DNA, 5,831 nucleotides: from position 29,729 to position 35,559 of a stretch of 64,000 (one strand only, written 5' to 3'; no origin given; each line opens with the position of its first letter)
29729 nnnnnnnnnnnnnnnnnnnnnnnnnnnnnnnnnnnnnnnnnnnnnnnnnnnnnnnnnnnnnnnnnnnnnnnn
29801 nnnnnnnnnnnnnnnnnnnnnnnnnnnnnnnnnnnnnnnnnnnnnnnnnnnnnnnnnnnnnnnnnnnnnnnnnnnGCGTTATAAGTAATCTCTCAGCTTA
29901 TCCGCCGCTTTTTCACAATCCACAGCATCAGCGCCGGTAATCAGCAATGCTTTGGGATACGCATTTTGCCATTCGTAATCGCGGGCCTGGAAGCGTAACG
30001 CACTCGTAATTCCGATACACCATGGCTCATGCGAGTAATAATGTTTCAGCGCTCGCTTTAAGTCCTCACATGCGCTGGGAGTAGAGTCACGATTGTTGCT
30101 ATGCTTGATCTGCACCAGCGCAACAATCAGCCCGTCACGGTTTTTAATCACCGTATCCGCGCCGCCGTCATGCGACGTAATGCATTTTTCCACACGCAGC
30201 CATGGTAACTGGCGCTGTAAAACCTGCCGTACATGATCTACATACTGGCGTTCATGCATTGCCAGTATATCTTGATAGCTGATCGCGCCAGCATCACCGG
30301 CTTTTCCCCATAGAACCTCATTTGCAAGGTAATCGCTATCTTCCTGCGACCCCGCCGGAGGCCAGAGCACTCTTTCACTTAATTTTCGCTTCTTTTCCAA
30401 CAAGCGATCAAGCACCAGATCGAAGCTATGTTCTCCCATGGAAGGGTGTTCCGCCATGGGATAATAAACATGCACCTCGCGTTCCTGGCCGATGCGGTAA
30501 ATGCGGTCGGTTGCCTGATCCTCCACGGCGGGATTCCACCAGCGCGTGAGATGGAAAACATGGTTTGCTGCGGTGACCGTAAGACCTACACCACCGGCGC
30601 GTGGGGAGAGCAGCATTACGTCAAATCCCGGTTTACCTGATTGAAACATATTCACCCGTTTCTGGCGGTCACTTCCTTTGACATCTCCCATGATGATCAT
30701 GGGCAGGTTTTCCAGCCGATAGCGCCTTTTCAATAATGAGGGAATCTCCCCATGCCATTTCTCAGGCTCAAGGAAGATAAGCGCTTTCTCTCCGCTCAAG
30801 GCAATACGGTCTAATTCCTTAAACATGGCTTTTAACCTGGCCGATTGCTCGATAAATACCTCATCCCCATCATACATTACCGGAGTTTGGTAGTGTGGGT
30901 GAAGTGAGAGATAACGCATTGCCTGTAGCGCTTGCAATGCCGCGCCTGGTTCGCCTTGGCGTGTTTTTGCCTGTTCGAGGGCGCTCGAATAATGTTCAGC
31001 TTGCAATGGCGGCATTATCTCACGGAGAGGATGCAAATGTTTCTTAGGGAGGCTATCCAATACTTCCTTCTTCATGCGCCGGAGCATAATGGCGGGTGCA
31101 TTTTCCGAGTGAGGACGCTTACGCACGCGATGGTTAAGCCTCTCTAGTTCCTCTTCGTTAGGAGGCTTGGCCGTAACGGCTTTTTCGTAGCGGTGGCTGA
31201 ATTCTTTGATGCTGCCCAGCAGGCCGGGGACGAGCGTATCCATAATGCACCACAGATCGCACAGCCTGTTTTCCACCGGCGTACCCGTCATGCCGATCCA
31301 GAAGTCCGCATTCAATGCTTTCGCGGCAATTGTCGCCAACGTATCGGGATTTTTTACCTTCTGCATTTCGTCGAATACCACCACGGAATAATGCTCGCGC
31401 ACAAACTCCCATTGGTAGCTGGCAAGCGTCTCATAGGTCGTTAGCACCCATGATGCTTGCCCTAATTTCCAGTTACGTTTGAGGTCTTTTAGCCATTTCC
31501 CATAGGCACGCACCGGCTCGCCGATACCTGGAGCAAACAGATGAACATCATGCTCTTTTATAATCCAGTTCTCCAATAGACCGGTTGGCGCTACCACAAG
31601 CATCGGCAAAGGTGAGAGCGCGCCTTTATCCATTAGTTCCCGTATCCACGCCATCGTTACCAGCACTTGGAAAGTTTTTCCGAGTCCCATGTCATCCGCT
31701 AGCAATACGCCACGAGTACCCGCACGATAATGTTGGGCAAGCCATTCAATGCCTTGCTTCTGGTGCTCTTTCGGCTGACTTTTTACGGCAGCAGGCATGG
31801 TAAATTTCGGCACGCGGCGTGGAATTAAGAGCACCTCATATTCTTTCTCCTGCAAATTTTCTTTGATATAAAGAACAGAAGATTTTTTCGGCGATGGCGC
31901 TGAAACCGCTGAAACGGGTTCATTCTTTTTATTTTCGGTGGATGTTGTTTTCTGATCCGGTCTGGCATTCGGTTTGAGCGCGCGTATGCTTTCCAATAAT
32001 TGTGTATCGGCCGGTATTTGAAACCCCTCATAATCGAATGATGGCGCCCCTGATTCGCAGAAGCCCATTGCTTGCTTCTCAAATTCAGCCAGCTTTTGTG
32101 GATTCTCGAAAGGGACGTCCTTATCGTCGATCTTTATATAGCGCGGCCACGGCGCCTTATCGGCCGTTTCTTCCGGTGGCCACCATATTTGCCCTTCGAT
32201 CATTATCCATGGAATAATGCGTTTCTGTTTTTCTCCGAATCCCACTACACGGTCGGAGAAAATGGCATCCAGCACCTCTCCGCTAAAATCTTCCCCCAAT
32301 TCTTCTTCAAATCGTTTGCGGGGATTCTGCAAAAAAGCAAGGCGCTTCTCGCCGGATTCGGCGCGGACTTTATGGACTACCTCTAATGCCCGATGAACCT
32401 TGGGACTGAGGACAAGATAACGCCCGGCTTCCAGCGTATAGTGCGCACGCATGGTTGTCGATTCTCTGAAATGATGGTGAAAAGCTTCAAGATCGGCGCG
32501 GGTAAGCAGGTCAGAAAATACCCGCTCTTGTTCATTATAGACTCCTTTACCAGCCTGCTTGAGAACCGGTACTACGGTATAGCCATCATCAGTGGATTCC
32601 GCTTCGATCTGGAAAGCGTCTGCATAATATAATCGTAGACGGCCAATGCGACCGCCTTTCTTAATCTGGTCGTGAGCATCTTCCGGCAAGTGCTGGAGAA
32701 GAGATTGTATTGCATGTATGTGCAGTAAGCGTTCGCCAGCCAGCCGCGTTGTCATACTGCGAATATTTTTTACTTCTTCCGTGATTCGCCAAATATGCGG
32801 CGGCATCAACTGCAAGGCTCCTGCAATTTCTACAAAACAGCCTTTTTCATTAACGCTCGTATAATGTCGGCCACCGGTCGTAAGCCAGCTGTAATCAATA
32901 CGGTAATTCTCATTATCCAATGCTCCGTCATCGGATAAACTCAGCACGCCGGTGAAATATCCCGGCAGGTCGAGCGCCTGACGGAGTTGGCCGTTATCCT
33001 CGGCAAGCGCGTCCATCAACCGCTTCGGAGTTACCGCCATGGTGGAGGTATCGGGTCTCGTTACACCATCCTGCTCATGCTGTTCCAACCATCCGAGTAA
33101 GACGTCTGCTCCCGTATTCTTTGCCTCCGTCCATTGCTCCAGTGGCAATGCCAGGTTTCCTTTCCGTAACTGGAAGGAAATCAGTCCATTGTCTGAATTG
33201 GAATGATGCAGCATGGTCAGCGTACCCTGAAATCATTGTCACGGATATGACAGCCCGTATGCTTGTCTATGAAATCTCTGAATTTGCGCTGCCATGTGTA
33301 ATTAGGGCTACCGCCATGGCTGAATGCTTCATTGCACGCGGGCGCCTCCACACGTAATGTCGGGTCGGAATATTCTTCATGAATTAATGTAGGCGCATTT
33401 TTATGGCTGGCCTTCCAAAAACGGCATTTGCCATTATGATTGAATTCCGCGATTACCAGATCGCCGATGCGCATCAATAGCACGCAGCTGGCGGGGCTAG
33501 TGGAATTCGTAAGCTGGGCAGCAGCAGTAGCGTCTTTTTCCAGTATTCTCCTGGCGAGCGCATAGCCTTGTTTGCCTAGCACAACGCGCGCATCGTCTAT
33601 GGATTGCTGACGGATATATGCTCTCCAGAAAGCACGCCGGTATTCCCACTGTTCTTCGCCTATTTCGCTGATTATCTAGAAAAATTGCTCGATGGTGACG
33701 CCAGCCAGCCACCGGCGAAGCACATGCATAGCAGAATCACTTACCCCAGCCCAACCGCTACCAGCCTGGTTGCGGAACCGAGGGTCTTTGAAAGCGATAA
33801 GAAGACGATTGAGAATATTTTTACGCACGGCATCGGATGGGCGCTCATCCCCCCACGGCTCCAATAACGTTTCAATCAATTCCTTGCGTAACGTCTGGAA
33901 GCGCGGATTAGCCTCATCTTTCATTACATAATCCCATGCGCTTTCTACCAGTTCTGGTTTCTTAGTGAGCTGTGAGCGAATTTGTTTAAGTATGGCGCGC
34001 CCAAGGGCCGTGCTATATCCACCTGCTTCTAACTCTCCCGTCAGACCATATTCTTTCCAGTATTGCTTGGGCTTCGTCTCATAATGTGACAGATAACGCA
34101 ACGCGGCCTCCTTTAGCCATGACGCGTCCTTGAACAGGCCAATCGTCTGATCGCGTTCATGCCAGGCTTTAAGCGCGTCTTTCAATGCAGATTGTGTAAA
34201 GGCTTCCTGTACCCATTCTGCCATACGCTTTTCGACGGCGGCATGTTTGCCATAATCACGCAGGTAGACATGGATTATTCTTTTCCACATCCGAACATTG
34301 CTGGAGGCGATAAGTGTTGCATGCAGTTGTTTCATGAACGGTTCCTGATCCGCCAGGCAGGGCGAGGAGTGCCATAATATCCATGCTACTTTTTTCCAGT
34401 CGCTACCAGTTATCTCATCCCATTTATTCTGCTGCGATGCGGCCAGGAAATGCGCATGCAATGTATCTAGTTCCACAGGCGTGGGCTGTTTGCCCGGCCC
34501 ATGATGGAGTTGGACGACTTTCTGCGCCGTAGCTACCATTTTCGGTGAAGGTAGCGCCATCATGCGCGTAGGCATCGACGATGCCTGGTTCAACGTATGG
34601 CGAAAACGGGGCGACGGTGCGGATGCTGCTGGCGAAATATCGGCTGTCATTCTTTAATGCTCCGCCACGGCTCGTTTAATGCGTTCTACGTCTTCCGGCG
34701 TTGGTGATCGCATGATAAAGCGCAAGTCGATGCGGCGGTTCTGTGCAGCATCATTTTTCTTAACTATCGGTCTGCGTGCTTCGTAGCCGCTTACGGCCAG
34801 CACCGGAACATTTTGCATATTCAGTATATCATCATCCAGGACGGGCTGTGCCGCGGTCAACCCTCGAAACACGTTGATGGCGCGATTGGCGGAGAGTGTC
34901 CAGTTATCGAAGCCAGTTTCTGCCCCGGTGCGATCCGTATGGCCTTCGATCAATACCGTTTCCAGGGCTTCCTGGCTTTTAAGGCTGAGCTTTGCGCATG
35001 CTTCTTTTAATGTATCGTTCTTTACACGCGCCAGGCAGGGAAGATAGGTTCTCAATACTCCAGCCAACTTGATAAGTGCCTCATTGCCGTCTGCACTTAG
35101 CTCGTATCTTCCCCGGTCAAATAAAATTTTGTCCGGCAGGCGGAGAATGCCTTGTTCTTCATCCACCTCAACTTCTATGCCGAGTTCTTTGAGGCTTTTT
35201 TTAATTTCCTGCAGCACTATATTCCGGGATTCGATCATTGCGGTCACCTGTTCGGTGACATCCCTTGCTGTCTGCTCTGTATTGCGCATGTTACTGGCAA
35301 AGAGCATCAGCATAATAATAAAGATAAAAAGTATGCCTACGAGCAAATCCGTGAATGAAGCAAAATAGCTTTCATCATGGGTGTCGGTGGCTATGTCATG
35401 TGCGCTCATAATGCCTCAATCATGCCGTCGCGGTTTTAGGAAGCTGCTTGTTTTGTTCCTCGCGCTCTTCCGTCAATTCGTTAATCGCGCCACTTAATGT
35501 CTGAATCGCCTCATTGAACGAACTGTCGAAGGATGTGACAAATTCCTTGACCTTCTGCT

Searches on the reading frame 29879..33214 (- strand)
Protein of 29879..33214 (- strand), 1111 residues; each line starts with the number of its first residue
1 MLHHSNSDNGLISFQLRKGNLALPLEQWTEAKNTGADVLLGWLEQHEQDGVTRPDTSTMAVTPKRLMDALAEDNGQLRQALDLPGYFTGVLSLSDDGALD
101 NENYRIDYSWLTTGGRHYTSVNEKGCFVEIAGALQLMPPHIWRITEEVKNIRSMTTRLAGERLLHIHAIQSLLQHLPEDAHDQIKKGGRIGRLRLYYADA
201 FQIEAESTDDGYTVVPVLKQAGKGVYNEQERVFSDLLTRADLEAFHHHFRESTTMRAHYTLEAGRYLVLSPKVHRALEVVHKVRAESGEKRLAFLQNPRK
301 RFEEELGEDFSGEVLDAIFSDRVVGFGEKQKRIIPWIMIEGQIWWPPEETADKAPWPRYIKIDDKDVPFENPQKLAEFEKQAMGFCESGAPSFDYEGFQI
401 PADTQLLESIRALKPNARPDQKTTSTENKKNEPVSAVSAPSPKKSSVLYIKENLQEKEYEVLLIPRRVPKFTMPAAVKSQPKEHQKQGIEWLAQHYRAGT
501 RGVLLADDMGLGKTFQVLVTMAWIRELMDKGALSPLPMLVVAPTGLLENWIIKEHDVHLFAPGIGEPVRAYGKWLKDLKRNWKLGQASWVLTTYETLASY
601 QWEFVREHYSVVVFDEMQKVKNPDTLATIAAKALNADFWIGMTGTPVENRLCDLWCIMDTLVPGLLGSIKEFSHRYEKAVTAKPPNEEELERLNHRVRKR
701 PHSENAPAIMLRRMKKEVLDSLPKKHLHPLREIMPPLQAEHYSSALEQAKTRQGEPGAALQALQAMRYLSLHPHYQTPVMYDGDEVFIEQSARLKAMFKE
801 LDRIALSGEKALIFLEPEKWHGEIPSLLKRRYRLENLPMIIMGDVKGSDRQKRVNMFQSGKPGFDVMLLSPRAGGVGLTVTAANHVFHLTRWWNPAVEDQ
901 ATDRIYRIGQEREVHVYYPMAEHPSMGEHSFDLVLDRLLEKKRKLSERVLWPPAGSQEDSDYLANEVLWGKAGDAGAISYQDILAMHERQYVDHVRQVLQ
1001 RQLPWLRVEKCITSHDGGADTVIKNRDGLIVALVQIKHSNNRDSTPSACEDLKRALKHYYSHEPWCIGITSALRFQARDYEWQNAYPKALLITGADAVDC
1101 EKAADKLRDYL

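Call 6: search_protein_families(library=pfam, proteins=[window:29879-33214:-], max_evalue=0.001)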
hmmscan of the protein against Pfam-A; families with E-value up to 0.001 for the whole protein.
window:29879-33214:- (1111 aa): 4 families
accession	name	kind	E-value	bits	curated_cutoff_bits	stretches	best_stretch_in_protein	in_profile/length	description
PF00176.29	SNF2-rel_dom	-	1.1e-39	136.7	24.9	1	484-755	1-262/290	SNF2-related domain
PF00271.37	Helicase_C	-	3.3e-11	43.9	23.5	1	801-909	6-110/110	Helicase conserved C-terminal domain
PF04851.21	ResIII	-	1.3e-10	41.8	22.5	1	480-647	3-163/164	Type III restriction enzyme, res subunit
PF04471.18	Mrr_cat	-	9.3e-05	23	21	1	985-1081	3-97/115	Restriction endonuclease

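Call 86: search_solved_structures(query=window:29879-33214:-, max_evalue=1e-10)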
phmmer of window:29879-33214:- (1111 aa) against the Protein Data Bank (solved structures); distinct sequences matched with E-value up to 1e-10: 78 (the best 60 are shown).
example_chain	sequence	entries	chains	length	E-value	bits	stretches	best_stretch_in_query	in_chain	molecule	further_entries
8qy7_A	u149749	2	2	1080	2.7e-78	267.3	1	301-950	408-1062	DEAD/DEAH box helicase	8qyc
1z63_A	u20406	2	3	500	4.7e-54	187.1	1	473-945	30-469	Helicase of the snf2/rad54 family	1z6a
7zb5_E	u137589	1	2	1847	1.1e-44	156.1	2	439-740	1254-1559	Helicase-like protein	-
7z8s_E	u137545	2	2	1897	1.2e-44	156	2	439-740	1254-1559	Helicase-like protein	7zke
6g7e_B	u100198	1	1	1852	2.8e-44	154.7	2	439-740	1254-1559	Helicase-like protein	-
7z7n_E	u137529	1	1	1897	3e-44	154.6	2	439-740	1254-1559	Helicase-like protein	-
6igm_H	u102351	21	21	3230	1e-40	142.9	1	428-774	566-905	Helicase SRCAP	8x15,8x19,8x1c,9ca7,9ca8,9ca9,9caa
7ux9_P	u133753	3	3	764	9.1e-40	139.8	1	444-918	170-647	ATP-dependent DNA helicase DDM1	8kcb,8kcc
8wh5_K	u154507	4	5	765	9.1e-40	139.8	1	444-918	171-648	ATP-dependent DNA helicase DDM1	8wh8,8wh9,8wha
8j90_K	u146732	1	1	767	9.2e-40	139.7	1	444-918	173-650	ATP-dependent DNA helicase DDM1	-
8skz_A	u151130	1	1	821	1.4e-38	135.8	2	444-729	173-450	ATP-dependent DNA helicase DDM1,Lymphoid-specific helicase chimera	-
6jyl_K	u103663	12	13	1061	5.7e-38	133.8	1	473-928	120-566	ISWI chromatin-remodeling complex ATPase ISW1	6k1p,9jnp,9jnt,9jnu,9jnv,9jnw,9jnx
7x3t_V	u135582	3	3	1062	5.7e-38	133.8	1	473-928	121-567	ISWI chromatin-remodeling complex ATPase ISW1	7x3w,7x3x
6iro_L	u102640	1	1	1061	5.8e-38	133.8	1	473-928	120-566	ISWI chromatin-remodeling complex ATPase ISW1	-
9lj2_K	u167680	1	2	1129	6.6e-38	133.6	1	473-928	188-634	ISWI chromatin-remodeling complex ATPase ISW1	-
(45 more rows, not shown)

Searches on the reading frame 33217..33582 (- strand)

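Call 6: search_protein_families(library=pfam, proteins=[window:33217-33582:-], max_evalue=0.001)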
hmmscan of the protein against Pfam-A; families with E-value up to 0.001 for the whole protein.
window:33217-33582:- (121 aa): 1 family
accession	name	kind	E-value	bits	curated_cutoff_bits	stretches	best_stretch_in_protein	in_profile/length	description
PF15611.11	EH_Signature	-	4.4e-09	36.6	27.5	1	2-103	309-422/423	EH_Signature domain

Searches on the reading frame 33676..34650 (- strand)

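Call 6: search_protein_families(library=pfam, proteins=[window:33676-34650:-], max_evalue=0.001)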
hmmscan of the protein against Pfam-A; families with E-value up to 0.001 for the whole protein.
window:33676-34650:- (324 aa): 1 family
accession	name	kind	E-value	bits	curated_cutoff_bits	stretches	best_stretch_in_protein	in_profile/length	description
PF15611.11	EH_Signature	-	1.9e-15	57.5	27.5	1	41-324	6-274/423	EH_Signature domain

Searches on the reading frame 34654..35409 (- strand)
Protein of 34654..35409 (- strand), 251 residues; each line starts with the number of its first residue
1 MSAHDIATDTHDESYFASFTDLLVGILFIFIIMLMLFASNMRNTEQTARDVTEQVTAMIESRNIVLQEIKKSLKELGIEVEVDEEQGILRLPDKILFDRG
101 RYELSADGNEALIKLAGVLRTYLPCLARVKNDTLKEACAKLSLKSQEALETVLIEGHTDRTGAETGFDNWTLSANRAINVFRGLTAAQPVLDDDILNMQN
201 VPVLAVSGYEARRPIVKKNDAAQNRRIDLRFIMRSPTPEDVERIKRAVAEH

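Call 6: search_protein_families(library=pfam, proteins=[window:34654-35409:-], max_evalue=0.001)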
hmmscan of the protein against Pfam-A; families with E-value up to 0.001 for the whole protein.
window:34654-35409:- (251 aa): 1 family
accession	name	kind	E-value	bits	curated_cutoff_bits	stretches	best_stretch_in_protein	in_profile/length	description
PF00691.25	OmpA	-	4.1e-12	46.7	27.2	1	132-226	15-96/98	OmpA family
